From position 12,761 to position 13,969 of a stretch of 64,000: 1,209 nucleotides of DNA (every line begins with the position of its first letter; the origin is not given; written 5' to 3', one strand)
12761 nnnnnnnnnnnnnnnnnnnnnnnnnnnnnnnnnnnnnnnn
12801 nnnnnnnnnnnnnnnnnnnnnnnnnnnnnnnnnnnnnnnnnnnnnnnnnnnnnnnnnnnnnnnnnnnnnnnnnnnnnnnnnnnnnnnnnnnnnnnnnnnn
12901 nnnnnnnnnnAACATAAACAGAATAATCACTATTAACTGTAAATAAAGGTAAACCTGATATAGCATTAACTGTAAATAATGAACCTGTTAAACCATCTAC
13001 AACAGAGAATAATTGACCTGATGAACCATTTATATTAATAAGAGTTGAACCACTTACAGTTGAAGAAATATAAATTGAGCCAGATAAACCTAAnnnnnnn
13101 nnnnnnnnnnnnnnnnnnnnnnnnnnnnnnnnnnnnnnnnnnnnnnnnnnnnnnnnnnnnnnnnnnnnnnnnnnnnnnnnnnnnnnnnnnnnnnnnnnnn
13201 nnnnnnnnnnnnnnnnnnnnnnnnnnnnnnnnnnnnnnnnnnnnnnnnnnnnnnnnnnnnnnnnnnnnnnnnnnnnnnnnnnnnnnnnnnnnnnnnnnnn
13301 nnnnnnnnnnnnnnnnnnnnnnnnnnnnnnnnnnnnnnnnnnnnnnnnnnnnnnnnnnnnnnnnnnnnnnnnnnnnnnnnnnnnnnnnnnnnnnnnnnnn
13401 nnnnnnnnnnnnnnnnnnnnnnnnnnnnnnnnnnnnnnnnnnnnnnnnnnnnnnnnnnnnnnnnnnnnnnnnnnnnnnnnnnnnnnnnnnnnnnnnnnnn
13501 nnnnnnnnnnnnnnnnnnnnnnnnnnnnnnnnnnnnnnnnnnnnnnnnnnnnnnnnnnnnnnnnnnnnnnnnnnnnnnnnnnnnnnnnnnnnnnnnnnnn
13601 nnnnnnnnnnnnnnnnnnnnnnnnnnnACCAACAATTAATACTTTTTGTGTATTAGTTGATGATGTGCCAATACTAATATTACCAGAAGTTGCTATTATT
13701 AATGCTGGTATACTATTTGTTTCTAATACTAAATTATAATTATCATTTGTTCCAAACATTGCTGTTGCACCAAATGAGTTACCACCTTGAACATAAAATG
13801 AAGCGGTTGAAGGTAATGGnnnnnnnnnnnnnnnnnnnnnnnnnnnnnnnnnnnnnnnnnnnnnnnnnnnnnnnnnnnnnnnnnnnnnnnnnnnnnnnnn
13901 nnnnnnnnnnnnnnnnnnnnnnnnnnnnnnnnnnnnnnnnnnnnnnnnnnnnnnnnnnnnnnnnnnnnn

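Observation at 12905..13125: Shared recombinogenic modules among three giant fibre genes (cassette shuffling)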

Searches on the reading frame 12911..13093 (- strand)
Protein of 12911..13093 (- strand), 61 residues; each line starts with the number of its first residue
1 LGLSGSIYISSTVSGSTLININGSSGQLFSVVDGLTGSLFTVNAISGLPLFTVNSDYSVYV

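Call 28: find_related_loci(query=A1, collection=viral_contigs, flank=6000)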
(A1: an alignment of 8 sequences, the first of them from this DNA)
Query A1 (61 aa) in viral_contigs; peptide patterns used: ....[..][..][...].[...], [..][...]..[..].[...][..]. (x = any residue, [..] = any of these).
514 stretches matched a pattern; 453 encode a relative of the query (tblastn E <= 1e-3); the best 80 are kept; 79 distinct loci.
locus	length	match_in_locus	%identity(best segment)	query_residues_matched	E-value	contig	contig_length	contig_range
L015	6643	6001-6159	60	9-61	1e-14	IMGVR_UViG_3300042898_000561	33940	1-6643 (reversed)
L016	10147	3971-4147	54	1-61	2e-14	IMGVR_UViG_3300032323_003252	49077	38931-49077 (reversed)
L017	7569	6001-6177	54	1-61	5e-14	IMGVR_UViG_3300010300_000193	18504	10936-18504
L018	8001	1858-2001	63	14-61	1e-13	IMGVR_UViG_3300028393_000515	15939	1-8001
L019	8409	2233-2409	54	1-61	1e-13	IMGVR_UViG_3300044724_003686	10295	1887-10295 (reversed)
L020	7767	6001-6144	63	14-61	1e-13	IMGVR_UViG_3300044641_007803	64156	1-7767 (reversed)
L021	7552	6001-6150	58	9-58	1e-13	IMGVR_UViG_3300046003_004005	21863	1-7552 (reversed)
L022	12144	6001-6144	60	14-61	2e-13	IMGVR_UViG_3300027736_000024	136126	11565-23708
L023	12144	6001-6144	58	14-61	2e-13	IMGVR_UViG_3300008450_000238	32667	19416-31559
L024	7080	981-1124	60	14-61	2e-13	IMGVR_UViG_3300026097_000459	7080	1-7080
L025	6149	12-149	65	14-59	1e-13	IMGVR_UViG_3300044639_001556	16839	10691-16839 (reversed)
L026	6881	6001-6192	58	2-61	2e-13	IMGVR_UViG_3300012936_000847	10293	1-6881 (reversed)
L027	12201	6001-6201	55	1-58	2e-13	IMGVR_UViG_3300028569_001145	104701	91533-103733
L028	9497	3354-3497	60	14-61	2e-13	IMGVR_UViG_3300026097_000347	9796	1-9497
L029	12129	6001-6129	63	13-55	2e-13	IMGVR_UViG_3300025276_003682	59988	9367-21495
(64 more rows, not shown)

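Call 31: find_homologous_proteins(query=A1, max_evalue=0.001)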
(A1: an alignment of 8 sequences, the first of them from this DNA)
Query A1 (8 sequences) (61 aa, profile of the alignment): 150 proteins with E <= 0.001 among 1838 candidates; the best 120 are listed.
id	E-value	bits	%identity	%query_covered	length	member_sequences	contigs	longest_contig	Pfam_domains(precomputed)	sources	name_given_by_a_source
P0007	4.9e-25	104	54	79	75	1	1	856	-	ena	-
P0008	2.5e-24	102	60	79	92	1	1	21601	-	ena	-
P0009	3.3e-24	102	56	79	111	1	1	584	-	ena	-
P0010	8.1e-23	97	67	79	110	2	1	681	-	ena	-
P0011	3.5e-22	95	56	79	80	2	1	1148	-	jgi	jgi:hypothetical protein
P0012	6.5e-22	94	60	70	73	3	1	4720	-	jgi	jgi:hypothetical protein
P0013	1.3e-21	94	56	79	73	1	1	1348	-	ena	-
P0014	2.0e-21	93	47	87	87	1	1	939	-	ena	-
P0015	2.4e-21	93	63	70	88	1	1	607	-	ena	-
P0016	5.4e-21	92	65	66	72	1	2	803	-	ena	-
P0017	7.3e-21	91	58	79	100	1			-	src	-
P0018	1.3e-20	90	58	79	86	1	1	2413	-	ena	-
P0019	1.4e-20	90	56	67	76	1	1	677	-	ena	-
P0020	1.8e-20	90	58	79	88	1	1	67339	-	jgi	jgi:hypothetical protein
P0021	2.2e-20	90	62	69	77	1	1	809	-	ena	-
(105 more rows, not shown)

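Call 62: search_protein_representatives(alignment_id=A1)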
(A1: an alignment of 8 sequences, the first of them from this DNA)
Query: 8 sequences, 61 profile positions. Proteins with E-value up to 0.001 (for the whole library): 5555; up to 1e-10: 2871; up to 1e-30: 155. The best 150 are listed.
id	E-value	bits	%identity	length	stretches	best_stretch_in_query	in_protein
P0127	1.7e-68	242.0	-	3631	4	7-60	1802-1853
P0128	6.8e-67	236.9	-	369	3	2-59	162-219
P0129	6.5e-65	230.5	-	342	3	4-59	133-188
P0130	2.6e-62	222.2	-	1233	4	6-60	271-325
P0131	8.3e-61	217.4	-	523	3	2-60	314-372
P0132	9.5e-57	204.4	-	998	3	1-60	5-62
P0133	2.7e-55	199.7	-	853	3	1-59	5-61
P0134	5.3e-52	189.2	-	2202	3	6-60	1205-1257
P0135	4.5e-51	186.2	-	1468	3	6-60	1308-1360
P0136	8.6e-51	185.3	-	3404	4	7-60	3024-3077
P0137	1.9e-49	181.0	-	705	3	7-60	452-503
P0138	1.8e-48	177.8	-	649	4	14-59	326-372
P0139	5.0e-48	176.4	-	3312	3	7-60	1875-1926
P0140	1.5e-45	168.5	-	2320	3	10-60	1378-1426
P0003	3.9e-45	167.2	-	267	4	2-60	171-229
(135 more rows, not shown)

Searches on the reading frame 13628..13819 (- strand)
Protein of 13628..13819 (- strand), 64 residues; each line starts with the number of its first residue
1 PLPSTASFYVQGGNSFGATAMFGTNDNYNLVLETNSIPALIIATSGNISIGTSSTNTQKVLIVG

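Call 42: find_related_loci(query=A3, collection=viral_contigs, flank=3000)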
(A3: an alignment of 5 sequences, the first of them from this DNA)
Query A3 (64 aa) in viral_contigs; peptide patterns used: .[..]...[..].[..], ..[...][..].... (x = any residue, [..] = any of these).
224 stretches matched a pattern; 153 encode a relative of the query (tblastn E <= 1e-3); the best 80 are kept; 77 distinct loci.
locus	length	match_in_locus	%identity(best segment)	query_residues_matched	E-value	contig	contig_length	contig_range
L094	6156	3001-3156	58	3-54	3e-14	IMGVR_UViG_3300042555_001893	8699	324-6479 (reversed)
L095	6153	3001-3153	58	1-52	4e-14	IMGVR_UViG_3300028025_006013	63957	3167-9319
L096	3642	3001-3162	61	5-53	5e-14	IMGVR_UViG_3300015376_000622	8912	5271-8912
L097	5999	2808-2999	52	5-64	8e-14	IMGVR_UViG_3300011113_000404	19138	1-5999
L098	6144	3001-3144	60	5-52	8e-14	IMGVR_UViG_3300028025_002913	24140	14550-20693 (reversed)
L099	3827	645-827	51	4-64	8e-14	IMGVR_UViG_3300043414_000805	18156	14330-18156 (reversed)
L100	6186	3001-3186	50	2-63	7e-14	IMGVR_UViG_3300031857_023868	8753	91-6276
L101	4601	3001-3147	55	5-53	2e-13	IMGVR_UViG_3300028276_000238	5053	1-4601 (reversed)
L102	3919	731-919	46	2-64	2e-13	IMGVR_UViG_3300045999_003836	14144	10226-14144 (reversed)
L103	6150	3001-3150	58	5-54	2e-13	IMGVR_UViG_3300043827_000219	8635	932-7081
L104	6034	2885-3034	58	5-54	2e-13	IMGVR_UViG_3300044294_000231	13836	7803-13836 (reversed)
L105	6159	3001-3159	53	2-54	2e-13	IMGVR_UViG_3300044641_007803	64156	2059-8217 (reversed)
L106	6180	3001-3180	50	3-61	3e-13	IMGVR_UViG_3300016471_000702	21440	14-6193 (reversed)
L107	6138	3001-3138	59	9-54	3e-13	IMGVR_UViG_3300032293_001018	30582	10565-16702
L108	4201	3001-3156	52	3-54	2e-13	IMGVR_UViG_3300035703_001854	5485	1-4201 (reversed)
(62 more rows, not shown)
